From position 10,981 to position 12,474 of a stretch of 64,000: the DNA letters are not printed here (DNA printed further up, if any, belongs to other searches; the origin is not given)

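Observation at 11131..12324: DUF2007 (putative signal-transducing) domain fused in frame to a DapA-family lyase within the hom-thrC-thrB-lysC cluster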

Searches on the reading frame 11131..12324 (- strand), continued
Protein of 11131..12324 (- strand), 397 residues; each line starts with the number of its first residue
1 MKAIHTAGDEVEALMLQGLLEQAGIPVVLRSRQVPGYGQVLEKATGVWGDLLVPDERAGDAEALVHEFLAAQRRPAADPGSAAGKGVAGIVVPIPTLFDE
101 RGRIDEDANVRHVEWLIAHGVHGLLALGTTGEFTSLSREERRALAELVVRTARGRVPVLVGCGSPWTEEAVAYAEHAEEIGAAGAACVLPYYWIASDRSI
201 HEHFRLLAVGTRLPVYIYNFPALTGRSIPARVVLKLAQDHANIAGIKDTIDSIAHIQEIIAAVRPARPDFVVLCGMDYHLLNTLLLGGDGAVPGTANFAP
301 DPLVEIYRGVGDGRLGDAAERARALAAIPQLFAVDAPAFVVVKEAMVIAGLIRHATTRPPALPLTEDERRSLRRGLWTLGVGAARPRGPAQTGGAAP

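Call 10: find_encoding_contigs(protein=P0043, flank=8000, max_places=3)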
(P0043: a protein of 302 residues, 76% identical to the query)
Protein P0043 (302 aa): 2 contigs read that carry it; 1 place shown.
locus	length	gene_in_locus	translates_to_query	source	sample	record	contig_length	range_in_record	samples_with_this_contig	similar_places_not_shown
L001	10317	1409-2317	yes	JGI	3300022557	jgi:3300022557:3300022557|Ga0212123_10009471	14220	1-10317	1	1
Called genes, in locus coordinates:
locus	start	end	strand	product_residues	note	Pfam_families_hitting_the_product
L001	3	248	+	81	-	?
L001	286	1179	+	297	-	PF00590:TP_methylase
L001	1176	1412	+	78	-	PF09413:DUF2007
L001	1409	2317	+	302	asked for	PF00701:DHDPS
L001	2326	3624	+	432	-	PF03447:NAD_binding_3, PF00742:Homoserine_dh, PF01842:ACT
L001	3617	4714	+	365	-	PF00291:PALP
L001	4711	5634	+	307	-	PF00288:GHMP_kinases_N, PF08544:GHMP_kinases_C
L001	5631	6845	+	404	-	PF00696:AA_kinase, PF01842:ACT (weak), PF22468:ACT_9 (weak), PF13840:ACT_7, PF22468:ACT_9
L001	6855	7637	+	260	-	PF27007:DUF8328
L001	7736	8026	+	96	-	-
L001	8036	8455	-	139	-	PF01850:PIN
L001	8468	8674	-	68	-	PF09957:VapB_antitoxin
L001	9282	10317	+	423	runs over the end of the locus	PF01547:SBP_bac_1, PF13416:SBP_bac_8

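Call 12: find_encoding_contigs(protein=P0098, flank=8000, max_places=2)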
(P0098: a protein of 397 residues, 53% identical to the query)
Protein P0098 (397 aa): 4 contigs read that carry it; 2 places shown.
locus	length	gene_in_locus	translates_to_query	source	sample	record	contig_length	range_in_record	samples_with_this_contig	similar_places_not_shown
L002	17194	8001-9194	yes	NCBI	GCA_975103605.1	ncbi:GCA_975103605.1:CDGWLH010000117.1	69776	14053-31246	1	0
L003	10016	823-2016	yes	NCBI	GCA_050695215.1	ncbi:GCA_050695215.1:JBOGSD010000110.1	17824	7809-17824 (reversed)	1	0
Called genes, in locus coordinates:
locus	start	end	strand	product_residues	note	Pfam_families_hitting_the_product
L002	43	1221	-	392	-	PF01547:SBP_bac_1, PF13416:SBP_bac_8, PF13343:SBP_bac_6 (faint)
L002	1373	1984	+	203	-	PF13560:HTH_31, PF01381:HTH_3, PF13443:HTH_26 (weak), PF07883:Cupin_2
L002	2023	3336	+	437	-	PF00202:Aminotran_3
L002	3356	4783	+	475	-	PF00171:Aldedh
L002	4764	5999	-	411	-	PF00083:Sugar_tr (weak), PF07690:MFS_1, PF13347:MFS_2 (weak), PF07690:MFS_1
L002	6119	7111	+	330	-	PF00903:Glyoxalase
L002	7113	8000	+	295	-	PF00590:TP_methylase, PF23016:RsmI_C (weak)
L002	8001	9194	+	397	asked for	PF00701:DHDPS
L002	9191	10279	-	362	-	PF00753:Lactamase_B, PF12706:Lactamase_B_2 (faint)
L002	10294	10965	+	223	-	PF00756:Esterase (weak)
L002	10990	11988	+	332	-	-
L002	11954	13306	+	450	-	-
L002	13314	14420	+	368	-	PF04107:GCS2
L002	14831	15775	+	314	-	PF01717:Meth_synt_2, PF08267:Meth_synt_1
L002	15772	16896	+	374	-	PF01717:Meth_synt_2, PF08267:Meth_synt_1 (weak)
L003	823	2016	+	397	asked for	PF00701:DHDPS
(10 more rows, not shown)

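Call 13: find_encoding_contigs(protein=P0073, flank=8000, max_places=2)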
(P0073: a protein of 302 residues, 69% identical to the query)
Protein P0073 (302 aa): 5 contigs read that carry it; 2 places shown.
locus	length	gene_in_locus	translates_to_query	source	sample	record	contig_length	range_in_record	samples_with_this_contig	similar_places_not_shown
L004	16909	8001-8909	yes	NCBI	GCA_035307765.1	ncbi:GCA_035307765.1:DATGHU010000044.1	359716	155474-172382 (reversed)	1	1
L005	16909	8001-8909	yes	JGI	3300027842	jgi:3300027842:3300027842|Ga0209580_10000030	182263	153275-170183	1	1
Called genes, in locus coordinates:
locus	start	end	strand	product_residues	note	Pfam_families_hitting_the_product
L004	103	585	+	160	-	PF13414:TPR_11, PF14559:TPR_19 (weak), PF13431:TPR_17 (weak), PF00515:TPR_1, PF07719:TPR_2 (weak), PF13181:TPR_8 (weak), PF13432:TPR_16 (weak), PF13414:TPR_11, +7 more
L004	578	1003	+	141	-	PF07681:DoxX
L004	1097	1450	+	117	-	PF24038:DUF7347 (faint), PF01022:HTH_5, PF12840:HTH_20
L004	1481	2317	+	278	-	PF01209:Ubie_methyltran, PF05175:MTS (weak), PF06325:PrmA (weak), PF13489:Methyltransf_23, PF13649:Methyltransf_25, PF13847:Methyltransf_31, PF08241:Methyltransf_11, PF08242:Methyltransf_12, +1 more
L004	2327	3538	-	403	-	PF21269:TreT_GT1, PF20706:GT4-conflict, PF00534:Glycos_transf_1, PF13692:Glyco_trans_1_4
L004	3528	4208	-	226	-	PF19027:DUF5752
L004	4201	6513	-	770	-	PF00982:Glyco_transf_20, PF02358:Trehalose_PPase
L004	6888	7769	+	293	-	PF00590:TP_methylase, PF23016:RsmI_C (weak)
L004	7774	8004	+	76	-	PF09413:DUF2007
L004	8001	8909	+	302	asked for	PF00701:DHDPS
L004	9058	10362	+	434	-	PF03447:NAD_binding_3, PF00742:Homoserine_dh, PF01842:ACT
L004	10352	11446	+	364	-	PF00291:PALP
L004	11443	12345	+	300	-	PF00288:GHMP_kinases_N, PF08544:GHMP_kinases_C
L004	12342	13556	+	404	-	PF00696:AA_kinase, PF01842:ACT (weak), PF22468:ACT_9, PF13840:ACT_7, PF22468:ACT_9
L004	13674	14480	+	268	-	-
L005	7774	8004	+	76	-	PF09413:DUF2007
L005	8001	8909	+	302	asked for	PF00701:DHDPS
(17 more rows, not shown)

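Call 35: predict_structure(alignment_id=A3)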
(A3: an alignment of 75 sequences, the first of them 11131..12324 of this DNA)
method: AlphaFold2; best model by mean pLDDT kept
length: 397 residues; sequences in the alignment: 75
mean_pLDDT: 89.7   pTM: 0.77
mean pLDDT of the five models: 89.7, 89.5, 89.3, 88.9, 87.5
residues with pLDDT >= 90: 310; 70-90: 42; 50-70: 21; < 50: 24
segments of 3 or more residues with pLDDT < 50: 74-83, 388-397
pLDDT, mean of each block of 10 residues (from residue 1): 90 93 95 59 59 96 90 53 71 97 97 98 93 90 98 97 93 98 95 91 98 97 93 98 97 96 97 96 98 97 97 97 91 94 97 95 95 93 56 40
secondary structure, 60 per line:
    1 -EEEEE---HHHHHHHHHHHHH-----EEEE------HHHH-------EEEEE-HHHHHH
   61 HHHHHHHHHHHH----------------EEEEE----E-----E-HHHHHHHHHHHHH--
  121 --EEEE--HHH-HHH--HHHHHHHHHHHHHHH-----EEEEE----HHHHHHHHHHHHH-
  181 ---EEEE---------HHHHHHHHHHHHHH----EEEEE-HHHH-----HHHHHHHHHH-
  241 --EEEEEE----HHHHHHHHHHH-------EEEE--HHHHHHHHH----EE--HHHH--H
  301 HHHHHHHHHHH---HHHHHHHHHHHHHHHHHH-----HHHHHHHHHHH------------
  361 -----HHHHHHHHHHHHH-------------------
elements in order: E2-6 H10-22 E28-31 H38-41 E49-53 H55-72 E89-93 H106-118 E123-126 H138-152 E158-162 H167-179 E184-187 H197-210 E215-219 H221-224 H230-239 E243-248 H253-263 E271-274 H277-285 H294-297 H300-311 H315-332 H338-348 H366-378

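Call 40: fold_search(model_id=the predicted structure, library=pdb)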
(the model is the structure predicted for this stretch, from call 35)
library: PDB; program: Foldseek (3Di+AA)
matches with E <= 10: 1839; with E <= 0.001: 649
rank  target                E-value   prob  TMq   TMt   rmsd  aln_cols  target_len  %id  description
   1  2v8z_A                5.3e-31  1.00  0.73  0.96   1.2       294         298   41  Crystal Structure of YagE, a prophage protein belonging to the dihydrodipicolinic acid synthase family from E. coli K1 (released 2008-03-04)
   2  3pb2_E                3.8e-25  1.00  0.71  0.94   1.5       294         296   30  Characterisation of the first monomeric dihydrodipicolinate synthase variant reveals evolutionary insights (released 2011-11-23)
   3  4i7u_B                5.2e-25  1.00  0.70  0.91   1.7       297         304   31  Dihydrodipicolinate Synthase of Agrobacterium tumefaciens (released 2013-12-04)
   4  3pb2_A                5.5e-25  1.00  0.71  0.93   1.5       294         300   30  Characterisation of the first monomeric dihydrodipicolinate synthase variant reveals evolutionary insights (released 2011-11-23)
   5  3si9_B                6.2e-25  1.00  0.71  0.95   1.5       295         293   31  Crystal structure of Dihydrodipicolinate Synthase from Bartonella Henselae (released 2011-06-29)
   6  3pb0_A                6.9e-25  1.00  0.71  0.93   2.2       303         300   30  Characterisation of the first monomeric dihydrodipicolinate synthase variant reveals evolutionary insights (released 2011-11-23)
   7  6xgs_A                1.1e-24  1.00  0.70  0.94   1.5       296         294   30  Crystal Structure of Dihydrodipicolinate synthase (DHDPS) from Brucella suis 1330 (released 2020-07-08)
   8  4i7u_C                1.1e-24  1.00  0.70  0.93   1.7       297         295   31  Dihydrodipicolinate Synthase of Agrobacterium tumefaciens (released 2013-12-04)
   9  7kel_J                1.2e-24  1.00  0.69  0.93   1.6       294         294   30  Dihydrodipicolinate synthase (DHDPS) from C.jejuni, H59K mutant with pyruvate bound in the active site (released 2021-10-13)
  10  3pb2_F                1.3e-24  1.00  0.71  0.95   1.5       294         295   30  Characterisation of the first monomeric dihydrodipicolinate synthase variant reveals evolutionary insights (released 2011-11-23)
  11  3si9_A                1.5e-24  1.00  0.70  0.94   1.5       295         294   32  Crystal structure of Dihydrodipicolinate Synthase from Bartonella Henselae (released 2011-06-29)
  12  4i7u_A                1.5e-24  1.00  0.70  0.93   1.7       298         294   31  Dihydrodipicolinate Synthase of Agrobacterium tumefaciens (released 2013-12-04)
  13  2yxg_B                1.8e-24  1.00  0.69  0.95   1.7       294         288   30  Crystal structure of Dihyrodipicolinate Synthase (dapA) (released 2007-10-30)
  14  4mlr_A                1.8e-24  1.00  0.70  0.93   1.6       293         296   29  dihydrodipicolinate synthase from C. jejuni, Y110F mutation with pyruvate and Lysine (released 2015-01-14)
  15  7loy_A                2.0e-24  1.00  0.71  0.95   1.5       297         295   32  Dihydrodipicolinate synthase with pyruvate from Candidatus Liberibacter solanacearum (released 2021-03-03)
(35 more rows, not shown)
